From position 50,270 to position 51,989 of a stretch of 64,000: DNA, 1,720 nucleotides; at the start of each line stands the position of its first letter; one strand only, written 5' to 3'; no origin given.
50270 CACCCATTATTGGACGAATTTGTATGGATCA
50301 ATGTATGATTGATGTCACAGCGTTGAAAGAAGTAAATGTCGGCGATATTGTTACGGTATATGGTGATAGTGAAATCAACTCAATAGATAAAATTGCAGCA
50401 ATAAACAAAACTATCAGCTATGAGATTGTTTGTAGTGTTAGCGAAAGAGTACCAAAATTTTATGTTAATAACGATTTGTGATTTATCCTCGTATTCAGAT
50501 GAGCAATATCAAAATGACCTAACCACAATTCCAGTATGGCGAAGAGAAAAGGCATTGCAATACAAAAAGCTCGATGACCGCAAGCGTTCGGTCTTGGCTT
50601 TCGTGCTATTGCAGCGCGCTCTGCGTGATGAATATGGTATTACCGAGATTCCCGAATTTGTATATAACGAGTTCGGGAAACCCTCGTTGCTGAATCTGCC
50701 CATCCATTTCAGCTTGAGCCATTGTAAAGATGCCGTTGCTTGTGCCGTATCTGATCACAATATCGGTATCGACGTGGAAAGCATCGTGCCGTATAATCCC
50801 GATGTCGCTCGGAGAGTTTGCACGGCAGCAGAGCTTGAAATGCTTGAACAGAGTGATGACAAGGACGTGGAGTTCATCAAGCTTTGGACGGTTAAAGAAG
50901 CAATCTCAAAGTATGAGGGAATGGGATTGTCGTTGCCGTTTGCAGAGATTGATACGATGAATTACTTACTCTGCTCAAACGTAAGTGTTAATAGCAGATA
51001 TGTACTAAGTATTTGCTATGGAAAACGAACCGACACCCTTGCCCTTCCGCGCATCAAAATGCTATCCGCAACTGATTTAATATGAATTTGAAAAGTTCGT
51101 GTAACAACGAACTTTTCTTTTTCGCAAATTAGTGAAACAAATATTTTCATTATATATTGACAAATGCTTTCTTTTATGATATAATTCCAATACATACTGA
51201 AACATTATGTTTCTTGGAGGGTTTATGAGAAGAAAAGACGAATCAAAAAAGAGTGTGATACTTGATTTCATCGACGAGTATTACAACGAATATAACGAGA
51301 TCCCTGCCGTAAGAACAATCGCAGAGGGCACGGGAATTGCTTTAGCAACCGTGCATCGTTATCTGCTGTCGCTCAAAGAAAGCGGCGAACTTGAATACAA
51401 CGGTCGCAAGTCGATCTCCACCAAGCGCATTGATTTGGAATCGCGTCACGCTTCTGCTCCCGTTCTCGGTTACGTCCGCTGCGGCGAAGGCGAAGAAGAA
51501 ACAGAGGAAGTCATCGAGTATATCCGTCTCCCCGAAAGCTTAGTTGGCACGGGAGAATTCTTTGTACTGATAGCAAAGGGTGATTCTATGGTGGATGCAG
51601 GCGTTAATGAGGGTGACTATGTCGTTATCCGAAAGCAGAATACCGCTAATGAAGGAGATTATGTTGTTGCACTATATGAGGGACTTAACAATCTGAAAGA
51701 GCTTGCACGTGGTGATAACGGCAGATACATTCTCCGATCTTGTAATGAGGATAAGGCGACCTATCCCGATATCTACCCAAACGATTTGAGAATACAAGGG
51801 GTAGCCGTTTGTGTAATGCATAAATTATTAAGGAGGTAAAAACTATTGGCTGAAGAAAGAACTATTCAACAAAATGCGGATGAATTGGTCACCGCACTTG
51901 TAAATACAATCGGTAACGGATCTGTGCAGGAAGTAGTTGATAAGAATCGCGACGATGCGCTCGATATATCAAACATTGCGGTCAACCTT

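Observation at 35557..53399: Island-level hypothesis: a switchable, stress-sensing chemical or defence cargo module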

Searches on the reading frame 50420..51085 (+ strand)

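Call 4: search_protein_families(library=pfam, proteins=[window:50420-51085:+], max_evalue=0.01)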
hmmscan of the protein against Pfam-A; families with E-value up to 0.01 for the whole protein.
window:50420-51085:+ (221 aa): 2 families
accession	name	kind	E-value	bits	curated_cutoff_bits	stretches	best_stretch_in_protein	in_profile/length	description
PF01648.25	ACPS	-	1e-13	51.7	25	1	115-179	2-76/111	4'-phosphopantetheinyl transferase superfamily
PF22624.1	AASDHPPT_N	-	0.0066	17.1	27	0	26-109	6-96/100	4'-phosphopantetheinyl transferase, N-terminal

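Call 14: search_protein_families(library=ncbifam, proteins=[window:50420-51085:+], max_evalue=0.01)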
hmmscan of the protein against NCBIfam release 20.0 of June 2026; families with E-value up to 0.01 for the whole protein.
window:50420-51085:+ (221 aa): 6 families
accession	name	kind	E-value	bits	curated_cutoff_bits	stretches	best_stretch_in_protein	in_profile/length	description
NF047349.1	4PPT_AusB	equivalog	6.8e-15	55.1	225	1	40-184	24-166/205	aureusimine biosynthesis 4'-phosphopantetheinyl transferase AusB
NF007676.0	PRK10351.1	equivalog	4.2e-14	52.6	174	1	72-179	43-155/195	4'-phosphopantetheinyl transferase AcpT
NF042922.1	4PPT_HetI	equivalog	2.2e-11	43.5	370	1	42-171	45-184/235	4'-phosphopantetheinyl transferase HetI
TIGR00556.1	pantethn_trn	domain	9.6e-09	35.4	45.35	1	113-172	3-70/128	phosphopantetheine--protein transferase domain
NF007604.0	PRK10251.1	equivalog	0.00082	19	169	1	71-145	66-139/209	enterobactin synthase subunit EntD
NF042923.1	4PPT_Npt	exception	0.0019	17.5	370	1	30-163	18-151/223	4'-phosphopantetheinyl transferase Npt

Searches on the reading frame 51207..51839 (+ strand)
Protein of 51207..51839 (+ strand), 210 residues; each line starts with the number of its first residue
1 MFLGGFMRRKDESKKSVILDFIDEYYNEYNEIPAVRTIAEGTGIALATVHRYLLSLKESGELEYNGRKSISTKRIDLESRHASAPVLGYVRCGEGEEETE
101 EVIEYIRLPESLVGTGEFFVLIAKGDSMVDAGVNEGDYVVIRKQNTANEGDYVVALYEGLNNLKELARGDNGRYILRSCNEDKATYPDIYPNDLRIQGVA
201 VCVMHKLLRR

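Call 5: search_protein_families(library=pfam, proteins=[window:51207-51839:+], max_evalue=0.01)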
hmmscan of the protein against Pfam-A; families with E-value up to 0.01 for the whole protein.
window:51207-51839:+ (210 aa): 3 families
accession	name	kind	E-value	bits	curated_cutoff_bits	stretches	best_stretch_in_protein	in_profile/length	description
PF00717.28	Peptidase_S24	-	1.5e-20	73.5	23.3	1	85-201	1-116/116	Peptidase S24-like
PF09339.16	HTH_IclR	-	5.6e-06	26.5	22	1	35-65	21-51/52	IclR helix-turn-helix domain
PF05732.17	RepL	-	0.0046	16.9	20.3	1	18-62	61-105/164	Firmicute plasmid replication protein (RepL)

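Call 13: search_protein_families(library=padloc, proteins=[window:51207-51839:+], max_evalue=0.01)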
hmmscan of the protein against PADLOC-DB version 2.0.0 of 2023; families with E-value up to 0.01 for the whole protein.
window:51207-51839:+ (210 aa): 0 families

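Call 14: search_protein_families(library=ncbifam, proteins=[window:51207-51839:+], max_evalue=0.01)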
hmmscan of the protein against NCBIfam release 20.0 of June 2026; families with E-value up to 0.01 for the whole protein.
window:51207-51839:+ (210 aa): 3 families
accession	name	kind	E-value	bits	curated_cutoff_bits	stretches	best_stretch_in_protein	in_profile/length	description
TIGR00498.1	lexA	equivalog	2.1e-27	96.1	110.95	1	15-206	8-201/203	transcriptional repressor LexA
NF007621.2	PRK10276.1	subfamily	1.2e-11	44.6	110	1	118-205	29-115/115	translesion error-prone DNA polymerase V autoproteolytic subunit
TIGR02431.1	pcaR_pcaU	subfamily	0.0018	17.7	284.75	1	26-75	18-67/248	beta-ketoadipate pathway transcriptional regulators, PcaR/PcaU/PobR family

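Call 72: search_protein_families(library=phrogs, proteins=[window:51207-51839:+], max_evalue=0.01)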
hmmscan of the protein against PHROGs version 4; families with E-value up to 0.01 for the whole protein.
window:51207-51839:+ (210 aa): 6 families
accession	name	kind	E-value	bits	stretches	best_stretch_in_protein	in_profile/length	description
phrog_4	-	transcription regulation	1.1e-18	68.5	1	65-210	204-342/400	transcriptional repressor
phrog_811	-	DNA, RNA and nucleotide metabolism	4.7e-14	53.1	1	101-207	30-135/140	UmuD-like protein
phrog_3502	-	unknown function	5.6e-09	37.2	1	13-76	51-115/131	-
phrog_6201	-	transcription regulation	0.00018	22.4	1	118-198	28-109/121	CI-like repressor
phrog_8558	-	unknown function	0.00021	22.5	1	118-206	20-108/114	-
phrog_10470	-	DNA, RNA and nucleotide metabolism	0.0073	17.1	0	128-166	1-39/79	UmuD-like protein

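Call 106: search_solved_structures(query=window:51207-51839:+, max_evalue=0.001, show_alignments=1)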
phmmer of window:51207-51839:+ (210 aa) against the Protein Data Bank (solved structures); distinct sequences matched with E-value up to 0.001: 19.
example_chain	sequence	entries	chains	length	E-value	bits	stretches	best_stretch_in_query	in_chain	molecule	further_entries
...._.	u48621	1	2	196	7.7e-20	74.7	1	16-185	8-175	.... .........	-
6a2r_A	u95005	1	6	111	2.8e-14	56.5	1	100-206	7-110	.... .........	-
6a2q_A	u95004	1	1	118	3e-14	56.4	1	100-206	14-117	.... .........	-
6a2s_A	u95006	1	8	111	7.4e-14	55.1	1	100-206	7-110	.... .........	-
6a2t_A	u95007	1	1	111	1.8e-13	53.9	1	100-206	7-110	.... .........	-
7ocj_A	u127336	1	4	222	8.8e-09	38.6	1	14-204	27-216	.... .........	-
7b5g_A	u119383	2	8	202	9.6e-09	38.4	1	15-204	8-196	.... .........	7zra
1jhh_A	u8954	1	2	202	2.5e-08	37.1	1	15-204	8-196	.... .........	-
8trg_I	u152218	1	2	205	5.3e-08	36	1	14-204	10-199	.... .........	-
3jso_A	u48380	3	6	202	6.5e-08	35.7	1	15-204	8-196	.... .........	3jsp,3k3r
1jhf_A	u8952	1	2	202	9e-08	35.3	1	15-204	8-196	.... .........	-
1jhc_A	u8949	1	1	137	9.1e-07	32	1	80-204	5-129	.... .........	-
8gmt_B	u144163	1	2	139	1.8e-06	31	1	89-164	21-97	DNA polymerase V subunit UmuD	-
1ay9_A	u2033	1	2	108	2.8e-06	30.4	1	117-167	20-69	UMUD PROTEIN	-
1i4v_A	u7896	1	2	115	2.9e-06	30.4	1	117-167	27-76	UMUD' PROTEIN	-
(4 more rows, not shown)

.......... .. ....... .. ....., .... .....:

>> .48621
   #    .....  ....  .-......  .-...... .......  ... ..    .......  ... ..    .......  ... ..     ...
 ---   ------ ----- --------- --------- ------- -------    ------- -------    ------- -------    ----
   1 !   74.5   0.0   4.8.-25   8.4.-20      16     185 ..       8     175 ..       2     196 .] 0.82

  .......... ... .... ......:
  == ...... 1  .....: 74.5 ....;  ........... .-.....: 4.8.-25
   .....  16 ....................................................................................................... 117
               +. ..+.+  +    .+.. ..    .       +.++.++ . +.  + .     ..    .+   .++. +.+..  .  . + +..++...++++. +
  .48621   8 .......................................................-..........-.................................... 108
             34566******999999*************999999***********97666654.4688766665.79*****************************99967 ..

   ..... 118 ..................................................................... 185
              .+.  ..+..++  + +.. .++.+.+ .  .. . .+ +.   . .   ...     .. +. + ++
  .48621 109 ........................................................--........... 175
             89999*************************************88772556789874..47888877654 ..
